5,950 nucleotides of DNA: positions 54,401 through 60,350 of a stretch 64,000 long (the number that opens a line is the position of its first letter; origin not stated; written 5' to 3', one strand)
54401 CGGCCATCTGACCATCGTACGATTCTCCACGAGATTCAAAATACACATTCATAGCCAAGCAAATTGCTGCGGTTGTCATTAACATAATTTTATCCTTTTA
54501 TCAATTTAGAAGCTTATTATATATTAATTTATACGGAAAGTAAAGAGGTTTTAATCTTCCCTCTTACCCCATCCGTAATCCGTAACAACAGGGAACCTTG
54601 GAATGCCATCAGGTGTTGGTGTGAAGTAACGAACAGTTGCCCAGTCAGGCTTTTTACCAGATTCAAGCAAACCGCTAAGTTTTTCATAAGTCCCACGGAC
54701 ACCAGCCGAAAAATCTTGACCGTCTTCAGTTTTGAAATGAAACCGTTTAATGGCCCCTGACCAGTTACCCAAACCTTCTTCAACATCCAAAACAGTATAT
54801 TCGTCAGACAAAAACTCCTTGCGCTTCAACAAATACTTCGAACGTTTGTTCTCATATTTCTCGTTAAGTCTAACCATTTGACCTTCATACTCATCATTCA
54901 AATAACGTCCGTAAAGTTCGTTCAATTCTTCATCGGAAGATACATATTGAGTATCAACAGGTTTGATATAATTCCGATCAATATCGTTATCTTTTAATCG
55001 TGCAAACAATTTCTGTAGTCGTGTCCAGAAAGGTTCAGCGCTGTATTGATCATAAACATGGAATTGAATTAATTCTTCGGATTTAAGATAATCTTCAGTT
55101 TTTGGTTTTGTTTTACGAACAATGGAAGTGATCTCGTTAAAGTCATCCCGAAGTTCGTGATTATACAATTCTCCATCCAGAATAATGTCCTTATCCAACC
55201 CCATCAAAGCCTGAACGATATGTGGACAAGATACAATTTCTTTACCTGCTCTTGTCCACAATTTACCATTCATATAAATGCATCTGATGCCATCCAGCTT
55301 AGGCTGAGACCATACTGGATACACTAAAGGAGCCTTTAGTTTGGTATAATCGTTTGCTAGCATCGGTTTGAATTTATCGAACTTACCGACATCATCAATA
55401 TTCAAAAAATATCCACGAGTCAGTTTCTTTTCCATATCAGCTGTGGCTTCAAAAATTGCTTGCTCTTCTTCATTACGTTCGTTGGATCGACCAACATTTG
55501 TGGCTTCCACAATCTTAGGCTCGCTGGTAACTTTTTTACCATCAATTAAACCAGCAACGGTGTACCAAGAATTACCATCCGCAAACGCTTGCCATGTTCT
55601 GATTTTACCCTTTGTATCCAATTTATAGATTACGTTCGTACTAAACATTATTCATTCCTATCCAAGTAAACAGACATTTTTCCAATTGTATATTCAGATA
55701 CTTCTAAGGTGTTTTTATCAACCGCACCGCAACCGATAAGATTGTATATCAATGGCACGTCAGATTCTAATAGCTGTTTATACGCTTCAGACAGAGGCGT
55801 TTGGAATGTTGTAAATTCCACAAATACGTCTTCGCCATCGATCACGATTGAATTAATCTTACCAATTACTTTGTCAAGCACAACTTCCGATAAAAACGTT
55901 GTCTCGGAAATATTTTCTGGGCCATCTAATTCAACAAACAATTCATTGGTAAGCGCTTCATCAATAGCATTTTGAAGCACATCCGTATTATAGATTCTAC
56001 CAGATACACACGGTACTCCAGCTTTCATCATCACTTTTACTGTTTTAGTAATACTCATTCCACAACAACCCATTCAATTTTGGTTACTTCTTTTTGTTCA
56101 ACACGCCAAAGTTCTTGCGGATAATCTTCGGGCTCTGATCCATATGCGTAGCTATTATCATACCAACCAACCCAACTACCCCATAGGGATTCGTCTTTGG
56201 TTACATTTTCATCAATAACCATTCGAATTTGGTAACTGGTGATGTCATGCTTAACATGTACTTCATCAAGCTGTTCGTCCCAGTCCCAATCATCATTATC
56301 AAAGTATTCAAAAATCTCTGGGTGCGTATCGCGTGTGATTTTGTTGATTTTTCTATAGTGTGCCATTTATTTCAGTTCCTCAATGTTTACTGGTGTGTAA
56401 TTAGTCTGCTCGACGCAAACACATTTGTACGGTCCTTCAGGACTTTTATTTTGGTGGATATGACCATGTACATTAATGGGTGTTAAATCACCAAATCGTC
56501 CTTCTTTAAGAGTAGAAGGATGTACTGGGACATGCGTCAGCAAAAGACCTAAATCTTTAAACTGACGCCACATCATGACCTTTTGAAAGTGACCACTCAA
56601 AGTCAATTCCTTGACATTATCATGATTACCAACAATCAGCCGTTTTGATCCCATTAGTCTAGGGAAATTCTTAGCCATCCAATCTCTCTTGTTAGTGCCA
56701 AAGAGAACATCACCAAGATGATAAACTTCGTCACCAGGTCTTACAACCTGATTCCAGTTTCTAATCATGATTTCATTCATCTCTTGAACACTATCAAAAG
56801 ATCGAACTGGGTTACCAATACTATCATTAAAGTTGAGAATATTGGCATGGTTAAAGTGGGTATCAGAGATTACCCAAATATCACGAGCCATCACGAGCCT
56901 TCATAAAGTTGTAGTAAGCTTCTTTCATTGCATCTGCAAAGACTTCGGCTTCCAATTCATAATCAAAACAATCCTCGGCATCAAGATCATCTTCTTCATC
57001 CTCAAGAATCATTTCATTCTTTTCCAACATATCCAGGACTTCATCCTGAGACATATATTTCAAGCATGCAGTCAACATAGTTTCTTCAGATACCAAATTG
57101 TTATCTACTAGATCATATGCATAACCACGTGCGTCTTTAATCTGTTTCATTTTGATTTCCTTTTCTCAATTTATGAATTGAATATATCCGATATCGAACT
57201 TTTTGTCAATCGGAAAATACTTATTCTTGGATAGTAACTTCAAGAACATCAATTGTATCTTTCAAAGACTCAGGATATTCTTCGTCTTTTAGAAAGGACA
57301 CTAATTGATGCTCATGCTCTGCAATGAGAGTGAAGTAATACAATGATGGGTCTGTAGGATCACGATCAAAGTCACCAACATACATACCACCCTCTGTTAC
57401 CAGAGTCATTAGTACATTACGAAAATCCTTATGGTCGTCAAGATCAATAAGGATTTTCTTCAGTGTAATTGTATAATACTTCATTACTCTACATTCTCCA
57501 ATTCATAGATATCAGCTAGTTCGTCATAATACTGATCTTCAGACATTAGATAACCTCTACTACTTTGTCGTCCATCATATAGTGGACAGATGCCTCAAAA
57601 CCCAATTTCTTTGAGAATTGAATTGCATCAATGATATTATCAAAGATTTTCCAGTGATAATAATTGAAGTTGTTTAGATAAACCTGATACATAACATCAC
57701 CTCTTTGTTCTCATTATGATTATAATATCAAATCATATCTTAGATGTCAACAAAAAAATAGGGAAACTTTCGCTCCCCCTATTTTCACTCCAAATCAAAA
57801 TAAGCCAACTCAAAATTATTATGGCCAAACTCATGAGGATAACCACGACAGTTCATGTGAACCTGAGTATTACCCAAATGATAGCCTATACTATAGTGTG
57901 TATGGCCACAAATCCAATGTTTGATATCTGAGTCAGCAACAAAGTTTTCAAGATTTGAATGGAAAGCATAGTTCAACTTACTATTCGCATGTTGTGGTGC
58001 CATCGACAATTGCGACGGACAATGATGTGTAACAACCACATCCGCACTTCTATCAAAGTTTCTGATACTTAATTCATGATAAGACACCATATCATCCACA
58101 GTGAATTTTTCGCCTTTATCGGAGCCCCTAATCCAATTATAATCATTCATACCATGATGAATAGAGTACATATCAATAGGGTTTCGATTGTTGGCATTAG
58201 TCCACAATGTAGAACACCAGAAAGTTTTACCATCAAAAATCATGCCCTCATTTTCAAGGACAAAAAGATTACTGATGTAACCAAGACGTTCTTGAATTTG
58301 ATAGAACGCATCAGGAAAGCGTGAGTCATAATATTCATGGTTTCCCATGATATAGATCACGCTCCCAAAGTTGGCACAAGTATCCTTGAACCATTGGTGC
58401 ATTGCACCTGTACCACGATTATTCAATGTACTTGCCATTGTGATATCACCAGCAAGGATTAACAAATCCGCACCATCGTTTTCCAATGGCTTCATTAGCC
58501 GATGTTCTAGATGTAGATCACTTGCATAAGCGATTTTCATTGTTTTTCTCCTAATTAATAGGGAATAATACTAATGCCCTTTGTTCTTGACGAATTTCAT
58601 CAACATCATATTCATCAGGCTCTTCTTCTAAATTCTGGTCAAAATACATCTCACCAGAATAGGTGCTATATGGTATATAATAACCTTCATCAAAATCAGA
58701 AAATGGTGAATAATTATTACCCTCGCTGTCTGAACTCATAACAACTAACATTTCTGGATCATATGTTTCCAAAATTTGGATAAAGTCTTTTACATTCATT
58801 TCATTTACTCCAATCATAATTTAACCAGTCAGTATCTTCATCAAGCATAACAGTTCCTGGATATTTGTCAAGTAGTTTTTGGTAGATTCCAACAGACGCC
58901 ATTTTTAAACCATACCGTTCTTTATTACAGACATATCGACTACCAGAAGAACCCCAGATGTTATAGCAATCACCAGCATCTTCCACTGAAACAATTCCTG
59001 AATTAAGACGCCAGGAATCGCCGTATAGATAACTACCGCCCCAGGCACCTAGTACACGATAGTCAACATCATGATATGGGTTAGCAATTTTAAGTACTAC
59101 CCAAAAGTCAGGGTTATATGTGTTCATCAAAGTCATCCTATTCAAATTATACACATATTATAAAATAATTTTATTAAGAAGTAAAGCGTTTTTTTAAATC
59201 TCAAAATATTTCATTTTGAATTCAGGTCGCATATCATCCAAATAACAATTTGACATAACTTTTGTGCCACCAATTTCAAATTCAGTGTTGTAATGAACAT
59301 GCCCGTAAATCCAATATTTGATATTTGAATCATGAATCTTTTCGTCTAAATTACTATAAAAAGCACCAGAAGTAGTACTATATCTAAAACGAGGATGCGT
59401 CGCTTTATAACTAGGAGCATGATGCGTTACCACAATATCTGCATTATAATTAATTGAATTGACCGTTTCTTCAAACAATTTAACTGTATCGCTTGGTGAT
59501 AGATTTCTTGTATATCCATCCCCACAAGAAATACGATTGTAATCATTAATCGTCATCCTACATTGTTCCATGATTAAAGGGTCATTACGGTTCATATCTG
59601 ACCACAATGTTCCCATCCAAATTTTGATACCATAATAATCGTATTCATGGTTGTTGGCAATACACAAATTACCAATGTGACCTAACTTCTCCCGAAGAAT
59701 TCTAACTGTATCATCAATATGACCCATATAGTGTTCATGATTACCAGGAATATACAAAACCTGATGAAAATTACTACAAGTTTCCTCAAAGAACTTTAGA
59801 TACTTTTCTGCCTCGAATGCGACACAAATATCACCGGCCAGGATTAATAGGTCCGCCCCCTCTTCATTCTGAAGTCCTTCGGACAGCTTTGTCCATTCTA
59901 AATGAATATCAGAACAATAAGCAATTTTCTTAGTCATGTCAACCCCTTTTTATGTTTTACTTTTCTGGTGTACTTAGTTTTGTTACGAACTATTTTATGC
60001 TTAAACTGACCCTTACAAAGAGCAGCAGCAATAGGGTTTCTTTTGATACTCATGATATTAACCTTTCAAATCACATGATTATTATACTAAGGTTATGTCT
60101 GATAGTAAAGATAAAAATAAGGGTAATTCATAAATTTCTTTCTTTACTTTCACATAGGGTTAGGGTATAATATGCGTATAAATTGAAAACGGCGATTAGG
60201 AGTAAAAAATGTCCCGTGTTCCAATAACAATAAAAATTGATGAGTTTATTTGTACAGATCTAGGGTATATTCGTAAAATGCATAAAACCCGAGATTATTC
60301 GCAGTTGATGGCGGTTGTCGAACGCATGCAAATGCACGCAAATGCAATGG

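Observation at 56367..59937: Three calcineurin-like metallophosphoesterases in 3.5 kb, two of them paralogs each followed by a small acidic partner that also has a paralog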

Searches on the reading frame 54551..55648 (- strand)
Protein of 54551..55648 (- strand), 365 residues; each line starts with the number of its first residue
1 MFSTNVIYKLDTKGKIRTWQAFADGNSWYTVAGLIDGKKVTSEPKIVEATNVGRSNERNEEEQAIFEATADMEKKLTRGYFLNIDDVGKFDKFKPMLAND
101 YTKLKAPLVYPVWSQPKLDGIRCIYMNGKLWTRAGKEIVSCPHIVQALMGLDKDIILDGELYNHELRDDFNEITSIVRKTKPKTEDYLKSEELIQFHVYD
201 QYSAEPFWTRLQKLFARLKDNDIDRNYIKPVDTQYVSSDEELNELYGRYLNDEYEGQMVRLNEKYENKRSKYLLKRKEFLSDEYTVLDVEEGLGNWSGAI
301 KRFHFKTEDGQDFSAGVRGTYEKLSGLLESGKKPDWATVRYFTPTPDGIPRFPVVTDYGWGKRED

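Call 32: search_protein_families(library=phrogs, proteins=[window:54551-55648:-], max_evalue=0.00001)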
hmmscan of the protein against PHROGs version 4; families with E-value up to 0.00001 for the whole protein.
window:54551-55648:- (365 aa): 1 family
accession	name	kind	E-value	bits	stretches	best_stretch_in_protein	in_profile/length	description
phrog_114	-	DNA, RNA and nucleotide metabolism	2.1e-66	225.8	1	7-357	110-496/634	ATP-dependent DNA ligase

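Call 68: search_dna_similar(query=window:54551-55648:-, collection=phages, mode=protein, max_rows=15)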
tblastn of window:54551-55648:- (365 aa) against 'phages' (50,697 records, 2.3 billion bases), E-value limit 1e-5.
Records with a match: 1198; places in all: 1199; records where one place covers at least 80% of the query: 478.
Best place of each record, by identity: <60% 1198.
By first word of the organism name: Escherichia 333; Pseudomonas 328; Salmonella 100; Vibrio 42; Klebsiella 37; Erwinia 35; Bacillus 29; Rhodobacter 26; Campylobacter 25; Shigella 24; and 53 more.
By host as written in the record: Pseudomonas aeruginosa 112; - 107; Escherichia coli 98; Escherichia coli K-12 MG1655 50; Pseudomonas aeruginosa PAO1 41; Rhodobacter capsulatus YW1 25; Pseudomonas sp. 25; Campylobacter jejuni 23; and 305 more.
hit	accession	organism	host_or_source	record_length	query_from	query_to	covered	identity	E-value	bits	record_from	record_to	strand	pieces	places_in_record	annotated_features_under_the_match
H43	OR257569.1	Ruegeria phage RpAliso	Ruegeria pomeroyi DSS-3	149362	7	365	98%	46.3%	1e-91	305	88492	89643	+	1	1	DNA ligase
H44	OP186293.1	Rhodobacter phage RcXuper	Rhodobacter capsulatus YW1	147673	7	365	98%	46.2%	8e-92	306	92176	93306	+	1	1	DNA ligase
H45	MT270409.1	Phaeobacter phage MD18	Phaeobacter inhibens DSM 17395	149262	7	365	98%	45.5%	2e-90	301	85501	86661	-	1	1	hypothetical protein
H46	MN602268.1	Bacteriophage DSS3_MAL1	-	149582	7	365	98%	45.5%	8e-90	300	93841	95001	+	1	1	DNA ligase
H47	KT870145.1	Roseobacter phage DSS3P8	Ruegeria pomeroyi DSS-3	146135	7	365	98%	43.4%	5e-80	272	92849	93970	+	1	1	DNA ligase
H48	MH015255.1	Ruegeria phage vB_RpoS-V10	Ruegeria pomeroyi DSS-3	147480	7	365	98%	43.4%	5e-80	272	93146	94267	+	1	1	DNA ligase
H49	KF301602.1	Caulobacter phage Cr30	Caulobacter crescentus CB15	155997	7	362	98%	43.2%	8e-78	266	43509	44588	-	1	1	DNA ligase (ATP)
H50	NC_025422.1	Caulobacter phage Cr30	Caulobacter crescentus CB15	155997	7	362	98%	43.2%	8e-78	266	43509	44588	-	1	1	DNA ligase (ATP)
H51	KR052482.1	Sinorhizobium phage phiN3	Sinorhizobium meliloti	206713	5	364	99%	40.1%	3e-67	235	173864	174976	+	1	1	ATP-dependent DNA ligase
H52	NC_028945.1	Sinorhizobium phage phiN3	Sinorhizobium meliloti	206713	5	364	99%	40.1%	3e-67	235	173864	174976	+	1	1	ATP-dependent DNA ligase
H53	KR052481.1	Sinorhizobium phage phiM19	Sinorhizobium meliloti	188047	5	364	99%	39.8%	2e-67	235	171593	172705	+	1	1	DNA ligase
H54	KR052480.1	Sinorhizobium phage phiM7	Sinorhizobium meliloti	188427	5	364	99%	39.8%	2e-67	235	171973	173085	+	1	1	DNA ligase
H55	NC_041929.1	Sinorhizobium phage phiM7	Sinorhizobium meliloti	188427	5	364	99%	39.8%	2e-67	235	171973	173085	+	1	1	DNA ligase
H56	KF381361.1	Sinorhizobium phage phiM12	Sinorhizobium meliloti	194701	5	364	99%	39.8%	2e-67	235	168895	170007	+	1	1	DNA ligase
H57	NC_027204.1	Sinorhizobium phage phiM12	Sinorhizobium meliloti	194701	5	364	99%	39.8%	2e-67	235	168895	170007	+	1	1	DNA ligase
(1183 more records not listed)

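Call 101: search_protein_families(library=pfam, proteins=[window:54551-55648:-], max_evalue=0.001)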
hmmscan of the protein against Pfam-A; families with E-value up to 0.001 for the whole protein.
window:54551-55648:- (365 aa): 2 families
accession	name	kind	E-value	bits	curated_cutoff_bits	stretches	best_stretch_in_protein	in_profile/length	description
PF01068.26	DNA_ligase_A_M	-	8.4e-10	39.1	26.2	1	95-277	1-204/204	ATP dependent DNA ligase domain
PF14743.12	DNA_ligase_OB_2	-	0.00022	21.6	28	1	291-355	1-62/66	DNA ligase OB-like domain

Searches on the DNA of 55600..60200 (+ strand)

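Call 7: search_dna_similar(query=window:55600-60200:+, collection=phages, mode=near, max_rows=25)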
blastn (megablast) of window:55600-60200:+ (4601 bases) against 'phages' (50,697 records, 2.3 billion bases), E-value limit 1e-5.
No match.

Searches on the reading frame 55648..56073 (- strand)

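Call 3: search_protein_families(library=pfam, proteins=[window:55648-56073:-], max_evalue=0.1)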
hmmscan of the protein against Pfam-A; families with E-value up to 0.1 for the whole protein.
window:55648-56073:- (141 aa): 0 families

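Call 8: search_protein_families(library=phrogs, proteins=[window:55648-56073:-], max_evalue=0.001)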
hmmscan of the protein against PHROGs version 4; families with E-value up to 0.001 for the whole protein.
window:55648-56073:- (141 aa): 1 family
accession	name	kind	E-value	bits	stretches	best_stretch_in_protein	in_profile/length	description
phrog_207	-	head and packaging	4.1e-05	23.8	1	14-120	45-149/519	head maturation protease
